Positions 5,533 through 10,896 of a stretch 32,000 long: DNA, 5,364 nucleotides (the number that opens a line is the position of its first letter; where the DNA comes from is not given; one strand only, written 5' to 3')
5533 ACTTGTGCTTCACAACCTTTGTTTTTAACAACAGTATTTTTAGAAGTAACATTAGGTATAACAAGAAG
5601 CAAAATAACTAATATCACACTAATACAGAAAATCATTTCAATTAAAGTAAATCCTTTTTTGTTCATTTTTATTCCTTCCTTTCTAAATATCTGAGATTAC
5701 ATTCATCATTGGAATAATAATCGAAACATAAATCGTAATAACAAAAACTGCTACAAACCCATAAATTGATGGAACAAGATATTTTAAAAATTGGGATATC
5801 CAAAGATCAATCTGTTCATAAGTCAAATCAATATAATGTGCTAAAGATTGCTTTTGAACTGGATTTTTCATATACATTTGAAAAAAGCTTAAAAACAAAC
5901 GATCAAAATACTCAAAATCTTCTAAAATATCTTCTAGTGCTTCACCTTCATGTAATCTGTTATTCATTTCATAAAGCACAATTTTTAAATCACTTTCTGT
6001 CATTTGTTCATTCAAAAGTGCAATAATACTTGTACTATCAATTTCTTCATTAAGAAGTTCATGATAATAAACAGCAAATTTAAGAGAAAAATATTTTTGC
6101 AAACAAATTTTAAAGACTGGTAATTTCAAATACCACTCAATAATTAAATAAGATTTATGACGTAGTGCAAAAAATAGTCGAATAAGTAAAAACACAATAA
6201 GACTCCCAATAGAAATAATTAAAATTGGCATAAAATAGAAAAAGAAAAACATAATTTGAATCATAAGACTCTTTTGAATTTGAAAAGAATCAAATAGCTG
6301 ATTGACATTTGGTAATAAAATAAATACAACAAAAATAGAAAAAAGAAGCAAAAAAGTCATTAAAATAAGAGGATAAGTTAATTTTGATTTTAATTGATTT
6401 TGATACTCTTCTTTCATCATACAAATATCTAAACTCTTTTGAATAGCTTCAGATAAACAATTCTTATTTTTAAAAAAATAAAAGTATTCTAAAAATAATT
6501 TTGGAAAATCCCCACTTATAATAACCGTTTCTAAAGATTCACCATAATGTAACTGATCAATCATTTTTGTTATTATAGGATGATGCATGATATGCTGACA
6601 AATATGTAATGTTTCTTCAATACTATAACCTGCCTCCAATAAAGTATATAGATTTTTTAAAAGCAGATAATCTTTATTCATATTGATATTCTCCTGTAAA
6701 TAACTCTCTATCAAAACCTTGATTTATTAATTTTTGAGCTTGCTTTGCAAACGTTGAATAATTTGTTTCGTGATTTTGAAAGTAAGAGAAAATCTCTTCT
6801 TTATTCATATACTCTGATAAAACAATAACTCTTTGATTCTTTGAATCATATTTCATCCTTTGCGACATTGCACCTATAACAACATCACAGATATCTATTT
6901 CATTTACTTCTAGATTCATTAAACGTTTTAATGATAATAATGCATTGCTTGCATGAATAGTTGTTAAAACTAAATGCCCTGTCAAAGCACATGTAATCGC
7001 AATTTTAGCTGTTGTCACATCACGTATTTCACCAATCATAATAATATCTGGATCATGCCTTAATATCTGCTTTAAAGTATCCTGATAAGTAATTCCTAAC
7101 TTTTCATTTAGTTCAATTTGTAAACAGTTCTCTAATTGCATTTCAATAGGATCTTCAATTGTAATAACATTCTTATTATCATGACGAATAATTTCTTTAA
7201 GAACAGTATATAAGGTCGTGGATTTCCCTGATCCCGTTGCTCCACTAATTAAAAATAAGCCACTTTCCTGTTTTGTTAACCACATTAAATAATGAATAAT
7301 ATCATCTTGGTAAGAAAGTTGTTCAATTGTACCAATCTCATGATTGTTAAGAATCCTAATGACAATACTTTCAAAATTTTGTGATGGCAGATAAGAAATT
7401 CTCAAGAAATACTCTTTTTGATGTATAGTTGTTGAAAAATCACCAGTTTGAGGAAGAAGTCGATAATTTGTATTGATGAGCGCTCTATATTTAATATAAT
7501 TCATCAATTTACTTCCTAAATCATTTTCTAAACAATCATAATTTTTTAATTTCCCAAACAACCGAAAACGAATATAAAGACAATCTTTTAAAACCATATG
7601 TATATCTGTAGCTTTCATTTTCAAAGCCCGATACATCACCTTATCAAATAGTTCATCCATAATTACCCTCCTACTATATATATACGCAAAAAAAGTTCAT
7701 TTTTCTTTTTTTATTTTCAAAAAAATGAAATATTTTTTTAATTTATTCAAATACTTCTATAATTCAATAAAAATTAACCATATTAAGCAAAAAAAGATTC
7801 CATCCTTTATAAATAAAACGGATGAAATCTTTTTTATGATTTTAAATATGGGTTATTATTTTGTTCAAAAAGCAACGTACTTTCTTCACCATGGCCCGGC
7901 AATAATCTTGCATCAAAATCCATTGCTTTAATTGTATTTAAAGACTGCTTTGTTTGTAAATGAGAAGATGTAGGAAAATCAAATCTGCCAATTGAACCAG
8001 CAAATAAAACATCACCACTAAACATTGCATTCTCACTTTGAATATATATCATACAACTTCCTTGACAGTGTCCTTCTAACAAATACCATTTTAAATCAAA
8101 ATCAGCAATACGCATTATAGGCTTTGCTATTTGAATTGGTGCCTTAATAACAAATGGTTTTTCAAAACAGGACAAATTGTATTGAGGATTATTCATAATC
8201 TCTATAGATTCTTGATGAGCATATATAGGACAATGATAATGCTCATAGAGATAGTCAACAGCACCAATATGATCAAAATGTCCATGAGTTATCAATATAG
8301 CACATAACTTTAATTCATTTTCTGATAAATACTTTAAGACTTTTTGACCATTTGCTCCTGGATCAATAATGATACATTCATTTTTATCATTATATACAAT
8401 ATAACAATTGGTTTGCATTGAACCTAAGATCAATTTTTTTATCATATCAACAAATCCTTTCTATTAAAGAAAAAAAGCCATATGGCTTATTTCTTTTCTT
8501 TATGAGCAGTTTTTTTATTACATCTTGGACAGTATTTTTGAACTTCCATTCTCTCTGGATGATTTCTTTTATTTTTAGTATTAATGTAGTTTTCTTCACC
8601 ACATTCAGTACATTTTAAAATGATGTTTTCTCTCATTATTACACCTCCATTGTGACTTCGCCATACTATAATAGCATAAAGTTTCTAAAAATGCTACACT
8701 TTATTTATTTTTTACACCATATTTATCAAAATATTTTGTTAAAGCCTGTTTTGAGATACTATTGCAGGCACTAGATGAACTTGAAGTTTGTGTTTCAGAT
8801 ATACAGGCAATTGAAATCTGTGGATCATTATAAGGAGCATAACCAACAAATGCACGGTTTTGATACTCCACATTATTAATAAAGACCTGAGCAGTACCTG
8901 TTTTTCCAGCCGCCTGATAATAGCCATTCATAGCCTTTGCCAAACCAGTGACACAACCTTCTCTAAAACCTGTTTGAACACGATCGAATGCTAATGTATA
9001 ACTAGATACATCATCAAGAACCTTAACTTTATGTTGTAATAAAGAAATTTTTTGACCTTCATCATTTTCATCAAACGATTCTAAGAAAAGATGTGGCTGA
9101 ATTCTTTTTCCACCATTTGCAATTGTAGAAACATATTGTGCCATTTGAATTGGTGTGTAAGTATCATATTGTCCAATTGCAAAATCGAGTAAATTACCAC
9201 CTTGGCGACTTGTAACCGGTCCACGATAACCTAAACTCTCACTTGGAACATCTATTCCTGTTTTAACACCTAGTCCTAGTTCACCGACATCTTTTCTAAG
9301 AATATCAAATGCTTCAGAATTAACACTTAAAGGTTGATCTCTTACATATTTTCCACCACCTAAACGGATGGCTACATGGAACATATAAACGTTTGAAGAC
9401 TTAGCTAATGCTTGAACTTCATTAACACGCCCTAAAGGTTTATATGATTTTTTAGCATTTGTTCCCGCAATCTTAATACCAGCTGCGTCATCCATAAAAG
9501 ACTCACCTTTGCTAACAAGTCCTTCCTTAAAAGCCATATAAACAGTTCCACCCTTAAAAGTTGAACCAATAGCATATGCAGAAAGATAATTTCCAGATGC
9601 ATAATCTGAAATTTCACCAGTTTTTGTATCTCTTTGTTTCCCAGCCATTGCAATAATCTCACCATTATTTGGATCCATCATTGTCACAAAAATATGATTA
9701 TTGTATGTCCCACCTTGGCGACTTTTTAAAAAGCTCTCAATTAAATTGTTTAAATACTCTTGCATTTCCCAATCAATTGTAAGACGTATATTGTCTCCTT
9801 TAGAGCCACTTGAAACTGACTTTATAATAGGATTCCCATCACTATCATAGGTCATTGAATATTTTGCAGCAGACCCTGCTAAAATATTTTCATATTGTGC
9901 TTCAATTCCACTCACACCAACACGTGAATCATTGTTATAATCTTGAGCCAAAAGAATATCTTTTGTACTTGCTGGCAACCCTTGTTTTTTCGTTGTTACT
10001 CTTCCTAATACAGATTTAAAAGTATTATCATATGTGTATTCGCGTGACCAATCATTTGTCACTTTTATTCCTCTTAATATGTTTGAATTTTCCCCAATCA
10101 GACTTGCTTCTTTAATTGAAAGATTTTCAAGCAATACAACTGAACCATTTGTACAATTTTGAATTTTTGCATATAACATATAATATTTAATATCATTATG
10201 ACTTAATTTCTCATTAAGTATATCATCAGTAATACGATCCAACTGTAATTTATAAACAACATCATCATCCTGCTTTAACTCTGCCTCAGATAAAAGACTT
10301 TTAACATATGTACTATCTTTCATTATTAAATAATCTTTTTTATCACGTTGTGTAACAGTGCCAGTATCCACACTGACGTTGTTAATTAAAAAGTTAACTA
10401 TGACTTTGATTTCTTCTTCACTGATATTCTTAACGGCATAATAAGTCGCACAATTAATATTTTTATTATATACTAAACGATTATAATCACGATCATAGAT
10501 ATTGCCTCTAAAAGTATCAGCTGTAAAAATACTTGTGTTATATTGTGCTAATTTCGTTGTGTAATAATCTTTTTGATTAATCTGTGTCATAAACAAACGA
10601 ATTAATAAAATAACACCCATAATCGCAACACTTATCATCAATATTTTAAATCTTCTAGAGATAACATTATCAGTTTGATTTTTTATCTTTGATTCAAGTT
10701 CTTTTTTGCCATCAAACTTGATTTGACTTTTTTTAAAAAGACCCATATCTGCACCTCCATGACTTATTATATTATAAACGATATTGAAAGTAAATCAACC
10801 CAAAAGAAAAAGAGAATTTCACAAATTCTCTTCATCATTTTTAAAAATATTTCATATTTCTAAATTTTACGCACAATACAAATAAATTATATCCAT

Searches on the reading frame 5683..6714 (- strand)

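Call 88: search_protein_families(library=pfam, proteins=[window:5683-6714:-], max_evalue=0.001)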
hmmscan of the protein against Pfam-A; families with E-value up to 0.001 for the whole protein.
window:5683-6714:- (343 aa): 1 family
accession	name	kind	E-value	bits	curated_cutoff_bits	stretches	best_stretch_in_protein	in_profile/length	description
PF00482.28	T2SSF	-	1.3e-19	70.9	25.2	2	19-135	2-125/125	Type II secretion system (T2SS), protein F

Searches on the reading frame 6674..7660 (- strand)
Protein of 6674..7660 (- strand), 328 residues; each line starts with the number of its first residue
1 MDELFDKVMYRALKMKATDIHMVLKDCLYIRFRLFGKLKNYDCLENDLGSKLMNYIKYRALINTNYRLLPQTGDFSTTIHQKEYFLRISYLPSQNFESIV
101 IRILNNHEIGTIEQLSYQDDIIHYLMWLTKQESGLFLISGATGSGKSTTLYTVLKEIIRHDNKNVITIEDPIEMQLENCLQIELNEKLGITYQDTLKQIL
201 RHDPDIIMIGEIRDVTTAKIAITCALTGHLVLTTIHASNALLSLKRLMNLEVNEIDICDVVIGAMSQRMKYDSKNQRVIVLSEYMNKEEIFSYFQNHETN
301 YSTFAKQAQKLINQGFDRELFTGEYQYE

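Call 88: search_protein_families(library=pfam, proteins=[window:6674-7660:-], max_evalue=0.001)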
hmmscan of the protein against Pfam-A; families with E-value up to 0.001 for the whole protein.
window:6674-7660:- (328 aa): 5 families
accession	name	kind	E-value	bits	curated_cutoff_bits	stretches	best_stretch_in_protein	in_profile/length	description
PF00437.27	T2SSE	-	5.6e-74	249.5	24.9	1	3-277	10-287/370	Type II/IV secretion system protein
PF25199.1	nSTAND_NTPase5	-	3.6e-06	27.3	34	1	114-187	21-88/145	Novel STAND NTPase 5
PF13173.12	AAA_14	-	0.0001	22.8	27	1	135-247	4-107/129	AAA domain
PF04851.21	ResIII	-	0.00014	22.3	22.5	1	113-174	3-65/164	Type III restriction enzyme, res subunit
PF24883.2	NPHP3_N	-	0.00092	19.9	24.8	0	123-164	11-52/164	Nephrocystin 3, N-terminal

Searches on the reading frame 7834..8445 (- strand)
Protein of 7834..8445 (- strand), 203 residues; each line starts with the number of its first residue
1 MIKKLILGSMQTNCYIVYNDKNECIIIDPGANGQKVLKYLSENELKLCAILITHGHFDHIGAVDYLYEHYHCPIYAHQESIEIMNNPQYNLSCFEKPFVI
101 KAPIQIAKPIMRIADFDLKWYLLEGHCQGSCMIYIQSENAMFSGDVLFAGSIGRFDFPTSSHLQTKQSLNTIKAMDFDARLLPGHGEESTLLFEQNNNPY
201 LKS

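Call 88: search_protein_families(library=pfam, proteins=[window:7834-8445:-], max_evalue=0.001)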
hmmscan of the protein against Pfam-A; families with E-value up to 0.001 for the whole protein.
window:7834-8445:- (203 aa): 4 families
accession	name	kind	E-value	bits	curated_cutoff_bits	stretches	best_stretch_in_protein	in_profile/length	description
PF00753.33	Lactamase_B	-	1.2e-30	107.4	22.7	1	10-185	4-196/196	Metallo-beta-lactamase superfamily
PF12706.13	Lactamase_B_2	-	1.6e-06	28.3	27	1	25-85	3-71/200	Beta-lactamase superfamily domain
PF19583.5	ODP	-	6.3e-06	26.6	27.2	1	10-149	1-139/194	ODP family beta lactamase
PF16661.11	Lactamase_B_6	-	0.0001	22.1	27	1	20-76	5-71/193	Metallo-beta-lactamase superfamily domain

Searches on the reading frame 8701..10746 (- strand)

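Call 88: search_protein_families(library=pfam, proteins=[window:8701-10746:-], max_evalue=0.001)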
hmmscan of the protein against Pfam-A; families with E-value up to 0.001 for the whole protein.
window:8701-10746:- (681 aa): 2 families
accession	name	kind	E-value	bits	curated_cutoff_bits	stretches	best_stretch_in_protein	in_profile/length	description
PF00905.27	Transpeptidase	-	2e-49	168.9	22.1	1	353-668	2-297/299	Penicillin binding protein transpeptidase domain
PF03717.20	PBP_dimer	-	9.7e-24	85.2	24.4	1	80-307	6-176/180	Penicillin-binding Protein dimerisation domain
